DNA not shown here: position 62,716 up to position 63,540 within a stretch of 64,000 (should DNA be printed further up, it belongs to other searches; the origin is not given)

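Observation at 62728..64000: Integrated element at tRNA-Ser(GGA): RHH protein plus tyrosine integrase, continuing beyond the window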

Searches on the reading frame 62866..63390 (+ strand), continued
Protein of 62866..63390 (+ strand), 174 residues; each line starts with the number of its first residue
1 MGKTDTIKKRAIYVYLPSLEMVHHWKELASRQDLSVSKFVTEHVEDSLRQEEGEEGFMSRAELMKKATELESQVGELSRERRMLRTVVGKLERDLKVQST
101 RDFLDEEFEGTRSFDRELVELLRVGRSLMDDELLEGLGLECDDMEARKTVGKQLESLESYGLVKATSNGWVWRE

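Call 50: find_encoding_contigs(protein=P0216, flank=10000, max_places=6)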
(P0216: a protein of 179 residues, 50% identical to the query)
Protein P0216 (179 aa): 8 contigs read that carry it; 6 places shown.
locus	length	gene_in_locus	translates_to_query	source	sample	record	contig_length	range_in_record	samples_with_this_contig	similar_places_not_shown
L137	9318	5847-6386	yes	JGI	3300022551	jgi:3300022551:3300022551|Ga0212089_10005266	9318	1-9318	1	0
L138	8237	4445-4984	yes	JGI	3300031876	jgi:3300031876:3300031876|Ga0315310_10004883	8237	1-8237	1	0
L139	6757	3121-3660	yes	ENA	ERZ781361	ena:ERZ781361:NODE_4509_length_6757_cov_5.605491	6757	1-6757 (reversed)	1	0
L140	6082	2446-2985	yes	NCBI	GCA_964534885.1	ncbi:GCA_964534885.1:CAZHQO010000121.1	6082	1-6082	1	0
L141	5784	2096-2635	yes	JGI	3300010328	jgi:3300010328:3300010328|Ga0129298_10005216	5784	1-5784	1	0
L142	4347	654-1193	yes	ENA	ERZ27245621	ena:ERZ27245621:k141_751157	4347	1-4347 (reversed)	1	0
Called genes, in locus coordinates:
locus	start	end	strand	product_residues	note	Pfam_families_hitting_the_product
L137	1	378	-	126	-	?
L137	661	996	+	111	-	-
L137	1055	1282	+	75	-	-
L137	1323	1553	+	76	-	-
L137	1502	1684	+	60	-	-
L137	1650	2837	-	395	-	PF02899:Phage_int_SAM_1 (weak), PF13495:Phage_int_SAM_4 (weak), PF00589:Phage_integrase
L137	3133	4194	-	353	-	PF01208:URO-D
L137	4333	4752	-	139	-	PF01894:YjbQ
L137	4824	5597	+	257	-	PF01784:DUF34_NIF3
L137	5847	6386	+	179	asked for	-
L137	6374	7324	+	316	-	PF02899:Phage_int_SAM_1, PF13102:Phage_int_SAM_5, PF13495:Phage_int_SAM_4, PF00589:Phage_integrase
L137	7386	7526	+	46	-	-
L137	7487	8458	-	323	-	-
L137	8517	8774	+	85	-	-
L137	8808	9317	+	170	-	?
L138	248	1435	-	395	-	PF02899:Phage_int_SAM_1 (weak), PF13495:Phage_int_SAM_4 (weak), PF00589:Phage_integrase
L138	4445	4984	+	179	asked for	-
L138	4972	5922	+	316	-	PF02899:Phage_int_SAM_1, PF13102:Phage_int_SAM_5, PF13495:Phage_int_SAM_4, PF00589:Phage_integrase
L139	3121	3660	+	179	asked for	-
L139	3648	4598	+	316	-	PF02899:Phage_int_SAM_1, PF13102:Phage_int_SAM_5, PF13495:Phage_int_SAM_4, PF00589:Phage_integrase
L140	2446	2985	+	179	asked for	-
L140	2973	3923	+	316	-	PF02899:Phage_int_SAM_1, PF13102:Phage_int_SAM_5, PF13495:Phage_int_SAM_4, PF00589:Phage_integrase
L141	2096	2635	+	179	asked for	-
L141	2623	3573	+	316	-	PF02899:Phage_int_SAM_1, PF13102:Phage_int_SAM_5, PF13495:Phage_int_SAM_4, PF00589:Phage_integrase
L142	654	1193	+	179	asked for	-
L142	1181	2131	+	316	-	PF02899:Phage_int_SAM_1, PF13102:Phage_int_SAM_5, PF13495:Phage_int_SAM_4, PF00589:Phage_integrase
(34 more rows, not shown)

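Call 54: find_related_loci(query=A1, collection=metagenome_contigs, flank=10000)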
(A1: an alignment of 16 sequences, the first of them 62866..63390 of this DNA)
Query A1 (174 aa) in metagenome_contigs; peptide patterns used: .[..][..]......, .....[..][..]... (x = any residue, [..] = any of these).
600 stretches matched a pattern (row limit reached: there are more); 215 encode a relative of the query (tblastn E <= 1e-3); the best 80 are kept; 80 distinct loci.
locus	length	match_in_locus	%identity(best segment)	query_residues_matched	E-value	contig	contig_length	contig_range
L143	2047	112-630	53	2-174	4e-56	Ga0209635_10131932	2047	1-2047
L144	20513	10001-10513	54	3-173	5e-54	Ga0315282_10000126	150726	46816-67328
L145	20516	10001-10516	51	2-173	3e-53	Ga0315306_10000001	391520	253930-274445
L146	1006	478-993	53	2-173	2e-56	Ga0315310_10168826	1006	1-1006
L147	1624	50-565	51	2-173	2e-54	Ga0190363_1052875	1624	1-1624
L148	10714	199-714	52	2-173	8e-53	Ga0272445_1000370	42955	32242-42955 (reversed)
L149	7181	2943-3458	51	2-173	2e-52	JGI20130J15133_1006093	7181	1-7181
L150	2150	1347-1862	51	2-173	1e-52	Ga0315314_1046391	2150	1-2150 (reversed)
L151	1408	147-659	51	3-173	8e-54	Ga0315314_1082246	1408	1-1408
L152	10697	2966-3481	50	2-173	8e-52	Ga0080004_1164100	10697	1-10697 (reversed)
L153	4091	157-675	50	1-173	8e-52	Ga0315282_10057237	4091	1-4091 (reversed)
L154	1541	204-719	51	2-173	2e-53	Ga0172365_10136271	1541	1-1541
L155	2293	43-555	51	1-172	4e-52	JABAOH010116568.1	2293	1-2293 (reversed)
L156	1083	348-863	51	2-173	1e-54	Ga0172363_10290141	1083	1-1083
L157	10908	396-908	50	3-173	1e-51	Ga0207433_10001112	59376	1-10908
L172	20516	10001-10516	51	1-172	6e-51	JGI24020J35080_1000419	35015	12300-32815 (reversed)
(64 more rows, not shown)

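Call 67: search_solved_structures(query=L001:635-1600:+, max_evalue=0.00001, show_alignments=1)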
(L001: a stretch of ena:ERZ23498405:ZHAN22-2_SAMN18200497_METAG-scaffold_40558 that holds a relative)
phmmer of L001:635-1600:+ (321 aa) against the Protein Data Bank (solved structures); distinct sequences matched with E-value up to 0.00001: 6.
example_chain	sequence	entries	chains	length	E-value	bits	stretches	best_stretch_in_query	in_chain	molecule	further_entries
5hxy_A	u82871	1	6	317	2.2e-18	70.1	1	17-313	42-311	Tyrosine recombinase XerA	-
9i5v_14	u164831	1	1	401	7.9e-13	51.9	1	32-314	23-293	Ribosome-associated translation inhibitor RaiA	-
4a8e_A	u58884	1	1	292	3.2e-10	43.4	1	123-309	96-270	PROBABLE TYROSINE RECOMBINASE XERC-LIKE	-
1a0p_A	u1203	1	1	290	7.3e-10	42.2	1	21-310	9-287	SITE-SPECIFIC RECOMBINASE XERD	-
5dcf_A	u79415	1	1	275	1.7e-06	31.1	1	141-312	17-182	Tyrosine recombinase XerD,DNA translocase FtsK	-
2a3v_A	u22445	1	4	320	8.7e-06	28.8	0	28-220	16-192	site-specific recombinase IntI4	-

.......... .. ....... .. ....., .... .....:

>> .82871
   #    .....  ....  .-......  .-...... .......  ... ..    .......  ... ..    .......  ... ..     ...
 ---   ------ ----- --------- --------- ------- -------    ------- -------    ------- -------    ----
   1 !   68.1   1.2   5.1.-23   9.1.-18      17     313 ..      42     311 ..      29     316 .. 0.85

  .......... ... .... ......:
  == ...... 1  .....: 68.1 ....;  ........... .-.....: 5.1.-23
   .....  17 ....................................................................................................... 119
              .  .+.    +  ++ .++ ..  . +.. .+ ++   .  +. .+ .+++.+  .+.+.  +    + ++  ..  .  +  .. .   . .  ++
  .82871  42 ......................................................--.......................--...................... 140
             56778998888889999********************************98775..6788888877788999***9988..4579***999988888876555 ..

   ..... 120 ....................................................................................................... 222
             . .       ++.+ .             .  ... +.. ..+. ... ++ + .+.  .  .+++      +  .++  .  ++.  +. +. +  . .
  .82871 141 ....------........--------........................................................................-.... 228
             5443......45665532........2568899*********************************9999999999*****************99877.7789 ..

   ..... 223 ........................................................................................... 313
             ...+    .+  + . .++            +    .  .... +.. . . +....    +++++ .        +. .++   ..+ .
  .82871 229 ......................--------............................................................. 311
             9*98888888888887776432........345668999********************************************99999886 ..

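Call 73: predict_structure(alignment_id=A1)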
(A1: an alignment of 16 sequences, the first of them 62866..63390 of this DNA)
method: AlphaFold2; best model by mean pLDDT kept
length: 174 residues; sequences in the alignment: 16
mean_pLDDT: 74.3   pTM: 0.41
mean pLDDT of the five models: 74.3, 72.9, 72.0, 71.7, 71.0
residues with pLDDT >= 90: 23; 70-90: 89; 50-70: 42; < 50: 20
segments of 3 or more residues with pLDDT < 50: 1-15, 53-57
pLDDT, mean of each block of 10 residues (from residue 1): 40 53 78 75 63 54 84 92 88 71 56 74 88 88 84 84 87 82
secondary structure, 60 per line:
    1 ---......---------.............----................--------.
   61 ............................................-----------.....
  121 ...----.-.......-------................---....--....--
elements in order: H4-9 H19-31 H36-51 H60-104 H116-123 H130-136 H144-159 E163-166 E169-172

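Call 77: fold_search(model_id=the predicted structure, library=pdb)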
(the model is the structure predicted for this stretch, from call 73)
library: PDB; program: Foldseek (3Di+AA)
matches with E <= 10: 946; with E <= 0.001: 0
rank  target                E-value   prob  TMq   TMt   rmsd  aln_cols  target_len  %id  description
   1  8f8u_B                4.1e-02  1.00  0.26  0.16   2.1        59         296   24  Bifunctional ligase/repressor BirA from Klebsiella pneumoniae (Domain Swapped Dimer) (released 2022-11-30)
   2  7oyk_AAA              4.4e-02  1.00  0.28  0.49   8.3        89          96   18  DNA-binding domain of CggR in complex with the DNA operator (released 2021-11-10)
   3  8r3g_A                4.4e-02  1.00  0.28  0.15   8.7        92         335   18  Central glycolytic genes regulator (CggR) bound to DNA operator (released 2024-06-19)
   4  8c7u_C                5.7e-02  0.97  0.34  0.25   7.2       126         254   17  Transcriptional pleiotropic repressor CodY from Enterococcus faecalis in complex with Leu and a 30-bp DNA fragment enc (released 2023-06-28)
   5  8c7u_A                5.7e-02  0.96  0.32  0.24   6.9       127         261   16  Transcriptional pleiotropic repressor CodY from Enterococcus faecalis in complex with Leu and a 30-bp DNA fragment enc (released 2023-06-28)
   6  7oyk_DDD              6.4e-02  0.99  0.28  0.50   9.2        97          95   18  DNA-binding domain of CggR in complex with the DNA operator (released 2021-11-10)
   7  4ev0_D                6.4e-02  0.85  0.26  0.22  24.5       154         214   16  Crystal Structure of Thermus thermophilus Catabolite Activator Protein (released 2012-06-20)
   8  8cdv_C                8.2e-02  1.00  0.26  0.11   2.7        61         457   28  Rnase R bound to a 30S degradation intermediate (state II) (released 2023-12-20)
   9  4aih_E                8.2e-02  0.98  0.31  0.40  13.9        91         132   18  Crystal structure of RovA from Yersinia in its free form (released 2012-09-12)
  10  8f8u_A                8.7e-02  1.00  0.26  0.16   2.2        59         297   24  Bifunctional ligase/repressor BirA from Klebsiella pneumoniae (Domain Swapped Dimer) (released 2022-11-30)
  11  2ewn_B                8.7e-02  0.96  0.25  0.15   3.2        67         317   21  Ecoli Biotin Repressor with co-repressor analog (released 2006-02-21)
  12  2x4h_B                9.3e-02  0.99  0.27  0.35   2.6        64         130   17  Crystal Structure of the hypothetical protein SSo2273 from Sulfolobus solfataricus (released 2010-07-21)
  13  4wcg_A                9.9e-02  1.00  0.27  0.71   2.0        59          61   15  The binding mode of Cyprinid Herpesvirus3 ORF112-Zalpha to Z-DNA (released 2015-11-18)
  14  8efv_D                9.9e-02  0.99  0.31  0.19   3.7        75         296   25  Structure of single homo-hexameric Holliday junction ATP-dependent DNA helicase RuvB motor (released 2023-05-10)
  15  8hig_A                9.9e-02  0.99  0.26  0.44   3.0        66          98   20  Co-crystal structure of C-terminal DNA binding domain of Saccharopolyspora erythraea GlnR in complex with its cognate  (released 2023-11-22)
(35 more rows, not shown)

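Call 80: search_protein_families(library=ncbifam, proteins=[P0006, P0056, P0107, P0119, P0021, P0105, L132:10537-11478:+], max_evalue=1e-20)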
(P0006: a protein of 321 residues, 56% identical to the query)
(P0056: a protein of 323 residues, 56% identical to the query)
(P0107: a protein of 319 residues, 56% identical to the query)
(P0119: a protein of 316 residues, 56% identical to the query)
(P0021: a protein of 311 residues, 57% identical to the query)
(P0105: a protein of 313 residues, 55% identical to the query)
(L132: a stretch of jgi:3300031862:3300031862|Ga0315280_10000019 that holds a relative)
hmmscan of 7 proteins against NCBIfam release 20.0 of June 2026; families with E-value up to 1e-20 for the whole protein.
P0006 (321 aa): 4 families
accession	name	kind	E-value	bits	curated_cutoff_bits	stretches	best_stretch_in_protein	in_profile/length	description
NF040815.2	recomb_XerA_Arch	equivalog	3.3e-53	180.9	220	1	18-311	1-263/263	site-specific tyrosine recombinase/integron integrase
TIGR02224.1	recomb_XerC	equivalog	1.4e-37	129.7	335.15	1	27-317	11-292/295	tyrosine recombinase XerC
TIGR02225.1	recomb_XerD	equivalog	3e-36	125.2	329.6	1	20-316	3-288/290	site-specific tyrosine recombinase XerD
NF001399.0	PRK00283.1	subfamily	1.1e-33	116.8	279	1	14-316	6-297/300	tyrosine recombinase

P0056 (323 aa): 5 families
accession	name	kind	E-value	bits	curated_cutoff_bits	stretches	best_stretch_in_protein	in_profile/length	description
NF040815.2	recomb_XerA_Arch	equivalog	5.1e-55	186.9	220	1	24-313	2-263/263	site-specific tyrosine recombinase/integron integrase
TIGR02224.1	recomb_XerC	equivalog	1.1e-41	143.2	335.15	1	32-319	11-292/295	tyrosine recombinase XerC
TIGR02225.1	recomb_XerD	equivalog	1.2e-37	129.8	329.6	1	32-318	11-288/290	site-specific tyrosine recombinase XerD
NF001399.0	PRK00283.1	subfamily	1.4e-35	123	279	1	18-318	5-297/300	tyrosine recombinase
NF002331.0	PRK01287.1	subfamily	1.5e-21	76.8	371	1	19-310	27-318/365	site-specific tyrosine recombinase XerC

P0107 (319 aa): 4 families
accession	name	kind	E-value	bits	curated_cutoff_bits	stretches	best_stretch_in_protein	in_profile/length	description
NF040815.2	recomb_XerA_Arch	equivalog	6.6e-50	170.1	220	1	20-309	2-263/263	site-specific tyrosine recombinase/integron integrase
TIGR02224.1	recomb_XerC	equivalog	5e-38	131.2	335.15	1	28-315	11-292/295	tyrosine recombinase XerC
TIGR02225.1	recomb_XerD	equivalog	6.8e-35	120.8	329.6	1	21-315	3-289/290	site-specific tyrosine recombinase XerD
NF001399.0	PRK00283.1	subfamily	1.7e-32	112.8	279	1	16-315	7-298/300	tyrosine recombinase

P0119 (316 aa): 4 families
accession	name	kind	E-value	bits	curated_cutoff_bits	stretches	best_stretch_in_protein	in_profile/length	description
NF040815.2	recomb_XerA_Arch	equivalog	2.5e-50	171.5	220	1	17-307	1-263/263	site-specific tyrosine recombinase/integron integrase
TIGR02224.1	recomb_XerC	equivalog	1.4e-34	119.8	335.15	1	26-313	11-292/295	tyrosine recombinase XerC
TIGR02225.1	recomb_XerD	equivalog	4.7e-33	114.8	329.6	1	25-312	9-288/290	site-specific tyrosine recombinase XerD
NF001399.0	PRK00283.1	subfamily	4.9e-29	101.5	279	1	11-312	4-297/300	tyrosine recombinase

P0021 (311 aa): 5 families
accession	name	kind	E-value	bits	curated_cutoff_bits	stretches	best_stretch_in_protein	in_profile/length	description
NF040815.2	recomb_XerA_Arch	equivalog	1.3e-52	179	220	1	13-302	2-263/263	site-specific tyrosine recombinase/integron integrase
TIGR02225.1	recomb_XerD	equivalog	1.2e-36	126.6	329.6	1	19-307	8-288/290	site-specific tyrosine recombinase XerD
TIGR02224.1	recomb_XerC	equivalog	1.6e-34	119.7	335.15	1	21-308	11-292/295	tyrosine recombinase XerC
NF001399.0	PRK00283.1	subfamily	3.3e-33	115.2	279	1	21-307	20-297/300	tyrosine recombinase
NF002331.0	PRK01287.1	subfamily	1.4e-22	80.1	371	1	9-301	28-320/365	site-specific tyrosine recombinase XerC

P0105 (313 aa): 4 families
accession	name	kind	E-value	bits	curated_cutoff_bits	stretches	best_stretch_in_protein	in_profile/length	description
NF040815.2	recomb_XerA_Arch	equivalog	1.6e-48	165.5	220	1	15-304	2-263/263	site-specific tyrosine recombinase/integron integrase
TIGR02225.1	recomb_XerD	equivalog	1.1e-33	116.8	329.6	1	21-309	8-288/290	site-specific tyrosine recombinase XerD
TIGR02224.1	recomb_XerC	equivalog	3e-31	108.9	335.15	1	23-310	11-292/295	tyrosine recombinase XerC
NF001399.0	PRK00283.1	subfamily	4.9e-30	104.8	279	1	11-309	7-297/300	tyrosine recombinase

L132:10537-11478:+ (313 aa): 4 families
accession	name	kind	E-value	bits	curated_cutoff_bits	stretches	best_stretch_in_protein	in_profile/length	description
NF040815.2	recomb_XerA_Arch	equivalog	3.2e-47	161.3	220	1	16-304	3-263/263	site-specific tyrosine recombinase/integron integrase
TIGR02224.1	recomb_XerC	equivalog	6.1e-31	107.9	335.15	1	23-310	11-292/295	tyrosine recombinase XerC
TIGR02225.1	recomb_XerD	equivalog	8.8e-30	104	329.6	1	23-309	11-288/290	site-specific tyrosine recombinase XerD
NF001399.0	PRK00283.1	subfamily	2.6e-28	99.2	279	1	8-310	4-298/300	tyrosine recombinase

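Call 81: search_protein_families(library=pfam, proteins=[L172:11872-12714:+, L172:13810-15495:+, L172:15678-16160:+, L172:16301-17350:+, L172:17698-18690:+, L172:18765-19049:+, L172:19406-20515:+, L172:8122-8982:+], max_evalue=0.001)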
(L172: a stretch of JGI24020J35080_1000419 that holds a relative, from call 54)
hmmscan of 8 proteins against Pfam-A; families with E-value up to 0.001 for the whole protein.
L172:11872-12714:+ (280 aa): 1 family
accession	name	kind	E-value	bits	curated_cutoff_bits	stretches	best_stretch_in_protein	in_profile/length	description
PF09789.14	CC149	-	0.00016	21.6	30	1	117-189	71-151/316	Coiled-coil domain-containing protein 149-A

L172:13810-15495:+ (561 aa): 2 families
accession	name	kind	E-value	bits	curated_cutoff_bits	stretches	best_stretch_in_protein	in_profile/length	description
PF03235.19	GmrSD_N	-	1e-35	124.1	33.2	1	15-225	2-197/199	GmrSD restriction endonuclease, N-terminal domain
PF07510.16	GmrSD_C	-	8.3e-27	94.2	23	1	419-553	4-137/138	GmrSD restriction endonucleases, C-terminal domain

L172:15678-16160:+ (160 aa): 0 families

L172:16301-17350:+ (349 aa): 2 families
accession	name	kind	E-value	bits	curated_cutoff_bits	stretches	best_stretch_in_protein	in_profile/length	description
PF13289.12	SIR2_2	-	1.4e-08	35.4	24.5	1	145-318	2-131/141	SIR2-like domain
PF02146.23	SIR2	-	0.00015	22.2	24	1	194-262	98-162/180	Sir2 family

L172:17698-18690:+ (330 aa): 0 families

L172:18765-19049:+ (94 aa): 1 family
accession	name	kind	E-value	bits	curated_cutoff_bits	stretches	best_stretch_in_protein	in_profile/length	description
PF04014.23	MazE_antitoxin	-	1e-07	32.3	24.7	1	12-55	2-46/48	Antidote-toxin recognition MazE, bacterial antitoxin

L172:19406-20515:+ (370 aa): 4 families
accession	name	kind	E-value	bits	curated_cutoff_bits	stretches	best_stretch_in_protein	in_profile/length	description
PF00589.27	Phage_integrase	-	1.8e-19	70.6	27.1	1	130-300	2-169/172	Phage integrase family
PF12773.13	DZR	-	5.6e-05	23.7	27.3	1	325-348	22-45/45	Double zinc ribbon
PF13248.11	Zn_ribbon_3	-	0.00046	20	27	1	329-351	4-26/26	zinc-ribbon domain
PF02899.23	Phage_int_SAM_1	-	0.00074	20.2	22.3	0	34-107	2-79/83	Phage integrase, N-terminal SAM-like domain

L172:8122-8982:+ (286 aa): 2 families
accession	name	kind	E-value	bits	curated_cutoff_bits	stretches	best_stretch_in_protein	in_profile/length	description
PF00239.26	Resolvase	-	3.8e-40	137.8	23.3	1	16-158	1-141/145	Resolvase, N terminal domain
PF07508.19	Recombinase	-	1.8e-25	89.5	21.1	1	191-278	1-102/102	Recombinase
